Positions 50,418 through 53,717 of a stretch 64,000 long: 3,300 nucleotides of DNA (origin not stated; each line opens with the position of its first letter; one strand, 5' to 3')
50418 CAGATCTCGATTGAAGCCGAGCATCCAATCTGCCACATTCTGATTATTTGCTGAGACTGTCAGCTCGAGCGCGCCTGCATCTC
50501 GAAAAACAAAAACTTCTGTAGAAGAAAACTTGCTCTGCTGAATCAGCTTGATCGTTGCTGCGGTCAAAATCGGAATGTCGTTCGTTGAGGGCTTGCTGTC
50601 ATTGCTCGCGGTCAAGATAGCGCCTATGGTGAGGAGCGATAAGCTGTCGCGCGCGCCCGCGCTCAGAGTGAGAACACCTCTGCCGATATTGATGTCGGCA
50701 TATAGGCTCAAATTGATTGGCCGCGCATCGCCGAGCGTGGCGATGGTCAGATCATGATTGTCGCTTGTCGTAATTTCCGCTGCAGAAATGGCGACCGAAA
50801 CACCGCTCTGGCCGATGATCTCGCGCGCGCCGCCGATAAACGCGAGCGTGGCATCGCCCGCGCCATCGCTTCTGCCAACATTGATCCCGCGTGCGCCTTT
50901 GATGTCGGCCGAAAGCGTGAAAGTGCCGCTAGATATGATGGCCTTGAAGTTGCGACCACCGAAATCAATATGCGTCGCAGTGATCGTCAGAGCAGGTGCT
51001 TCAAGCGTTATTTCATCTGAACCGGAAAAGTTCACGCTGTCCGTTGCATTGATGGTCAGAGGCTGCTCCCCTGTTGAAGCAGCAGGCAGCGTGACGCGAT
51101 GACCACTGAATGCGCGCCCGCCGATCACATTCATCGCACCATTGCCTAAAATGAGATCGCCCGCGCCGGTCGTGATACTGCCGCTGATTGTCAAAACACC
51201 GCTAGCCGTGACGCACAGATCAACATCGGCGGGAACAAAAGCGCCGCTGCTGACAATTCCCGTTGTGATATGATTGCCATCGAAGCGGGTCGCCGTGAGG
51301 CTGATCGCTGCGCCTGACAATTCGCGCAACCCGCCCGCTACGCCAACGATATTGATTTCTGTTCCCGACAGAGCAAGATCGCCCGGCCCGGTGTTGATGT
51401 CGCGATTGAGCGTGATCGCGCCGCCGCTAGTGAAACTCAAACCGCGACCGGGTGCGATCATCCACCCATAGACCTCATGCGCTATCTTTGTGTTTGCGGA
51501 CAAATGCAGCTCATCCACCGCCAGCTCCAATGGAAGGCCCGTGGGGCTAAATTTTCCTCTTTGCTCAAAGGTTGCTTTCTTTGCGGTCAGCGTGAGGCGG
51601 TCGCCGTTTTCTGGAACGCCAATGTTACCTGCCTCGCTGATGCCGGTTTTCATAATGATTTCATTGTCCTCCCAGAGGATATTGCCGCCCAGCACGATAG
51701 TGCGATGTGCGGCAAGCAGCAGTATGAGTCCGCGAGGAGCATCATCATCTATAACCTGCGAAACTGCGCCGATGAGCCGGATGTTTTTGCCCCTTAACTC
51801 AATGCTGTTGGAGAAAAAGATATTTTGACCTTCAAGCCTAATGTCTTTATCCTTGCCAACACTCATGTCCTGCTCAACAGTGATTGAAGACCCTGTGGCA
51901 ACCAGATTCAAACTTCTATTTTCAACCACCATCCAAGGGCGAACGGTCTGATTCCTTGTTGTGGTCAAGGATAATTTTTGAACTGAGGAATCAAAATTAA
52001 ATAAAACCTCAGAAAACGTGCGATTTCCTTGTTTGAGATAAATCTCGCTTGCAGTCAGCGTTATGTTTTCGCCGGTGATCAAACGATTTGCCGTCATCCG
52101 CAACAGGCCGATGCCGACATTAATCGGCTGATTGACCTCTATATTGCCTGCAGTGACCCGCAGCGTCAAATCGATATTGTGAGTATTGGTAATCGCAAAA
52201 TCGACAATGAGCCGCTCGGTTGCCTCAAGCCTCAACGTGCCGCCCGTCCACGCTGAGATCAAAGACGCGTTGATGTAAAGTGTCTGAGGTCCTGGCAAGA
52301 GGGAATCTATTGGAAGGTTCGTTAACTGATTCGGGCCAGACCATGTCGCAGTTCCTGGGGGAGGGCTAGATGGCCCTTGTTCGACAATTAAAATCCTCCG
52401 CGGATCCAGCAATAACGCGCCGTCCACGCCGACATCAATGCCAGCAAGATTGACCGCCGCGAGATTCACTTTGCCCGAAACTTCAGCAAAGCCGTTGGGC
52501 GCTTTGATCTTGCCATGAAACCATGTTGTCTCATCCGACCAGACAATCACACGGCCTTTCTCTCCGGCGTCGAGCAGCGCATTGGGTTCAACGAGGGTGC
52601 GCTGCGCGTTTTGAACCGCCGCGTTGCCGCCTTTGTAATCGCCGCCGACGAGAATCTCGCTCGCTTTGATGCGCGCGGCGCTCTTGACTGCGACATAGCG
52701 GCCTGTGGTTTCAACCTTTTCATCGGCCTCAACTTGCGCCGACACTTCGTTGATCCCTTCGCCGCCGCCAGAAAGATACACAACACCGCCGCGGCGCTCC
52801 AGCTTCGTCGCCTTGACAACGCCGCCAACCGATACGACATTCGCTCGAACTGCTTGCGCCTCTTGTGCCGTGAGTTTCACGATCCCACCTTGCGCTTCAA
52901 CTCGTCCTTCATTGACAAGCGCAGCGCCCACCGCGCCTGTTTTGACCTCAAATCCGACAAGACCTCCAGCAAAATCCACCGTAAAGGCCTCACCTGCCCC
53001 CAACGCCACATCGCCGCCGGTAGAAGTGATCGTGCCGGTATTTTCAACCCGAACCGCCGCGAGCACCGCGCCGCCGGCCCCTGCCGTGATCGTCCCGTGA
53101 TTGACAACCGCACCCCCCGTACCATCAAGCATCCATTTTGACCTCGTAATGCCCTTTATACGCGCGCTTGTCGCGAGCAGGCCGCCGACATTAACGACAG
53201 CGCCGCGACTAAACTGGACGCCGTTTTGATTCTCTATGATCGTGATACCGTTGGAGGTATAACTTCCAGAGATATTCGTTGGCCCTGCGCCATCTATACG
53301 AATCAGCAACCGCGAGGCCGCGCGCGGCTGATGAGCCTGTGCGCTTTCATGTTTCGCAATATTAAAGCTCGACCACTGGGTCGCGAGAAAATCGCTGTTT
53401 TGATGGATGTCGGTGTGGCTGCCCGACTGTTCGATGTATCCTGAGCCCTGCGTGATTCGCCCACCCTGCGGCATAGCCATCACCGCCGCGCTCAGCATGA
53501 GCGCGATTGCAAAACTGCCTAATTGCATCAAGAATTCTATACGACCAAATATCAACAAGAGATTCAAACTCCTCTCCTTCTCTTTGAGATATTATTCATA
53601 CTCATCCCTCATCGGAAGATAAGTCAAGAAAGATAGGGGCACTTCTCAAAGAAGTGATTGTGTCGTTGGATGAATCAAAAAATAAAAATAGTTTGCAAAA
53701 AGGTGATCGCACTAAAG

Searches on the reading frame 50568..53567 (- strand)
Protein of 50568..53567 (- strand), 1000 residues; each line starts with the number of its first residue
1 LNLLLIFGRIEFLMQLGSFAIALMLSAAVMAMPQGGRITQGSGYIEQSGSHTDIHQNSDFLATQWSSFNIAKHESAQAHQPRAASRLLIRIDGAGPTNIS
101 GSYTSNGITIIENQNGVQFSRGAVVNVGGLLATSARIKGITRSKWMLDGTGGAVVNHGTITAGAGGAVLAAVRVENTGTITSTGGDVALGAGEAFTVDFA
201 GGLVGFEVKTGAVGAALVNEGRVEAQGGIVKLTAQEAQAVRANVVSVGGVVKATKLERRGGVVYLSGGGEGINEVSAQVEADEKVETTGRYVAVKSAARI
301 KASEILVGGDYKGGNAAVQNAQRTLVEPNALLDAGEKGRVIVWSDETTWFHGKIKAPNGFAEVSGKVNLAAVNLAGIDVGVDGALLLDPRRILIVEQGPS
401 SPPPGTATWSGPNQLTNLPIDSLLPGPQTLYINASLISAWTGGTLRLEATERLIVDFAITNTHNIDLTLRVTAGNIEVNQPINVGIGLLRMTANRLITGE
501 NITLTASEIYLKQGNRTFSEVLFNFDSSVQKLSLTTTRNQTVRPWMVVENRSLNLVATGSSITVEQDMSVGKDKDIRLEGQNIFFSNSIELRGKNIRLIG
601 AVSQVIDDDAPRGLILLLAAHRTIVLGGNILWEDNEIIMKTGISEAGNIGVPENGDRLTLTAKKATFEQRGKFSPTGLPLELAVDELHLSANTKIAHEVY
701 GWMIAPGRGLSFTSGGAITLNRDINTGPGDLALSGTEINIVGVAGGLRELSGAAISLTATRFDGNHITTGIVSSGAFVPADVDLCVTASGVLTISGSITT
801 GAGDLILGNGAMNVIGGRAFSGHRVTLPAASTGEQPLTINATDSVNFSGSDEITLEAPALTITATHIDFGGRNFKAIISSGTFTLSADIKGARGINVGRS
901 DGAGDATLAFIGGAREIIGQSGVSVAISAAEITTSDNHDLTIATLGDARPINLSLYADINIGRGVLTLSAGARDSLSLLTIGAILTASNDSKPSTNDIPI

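Call 10: search_protein_families(library=pfam, proteins=[window:50568-53567:-], max_evalue=0.01)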
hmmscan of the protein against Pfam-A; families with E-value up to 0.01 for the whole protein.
window:50568-53567:- (1000 aa): 1 family
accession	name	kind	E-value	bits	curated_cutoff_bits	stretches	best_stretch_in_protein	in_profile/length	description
PF05860.19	TPS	-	1.6e-18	68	33.5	1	32-269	4-241/252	TPS secretion domain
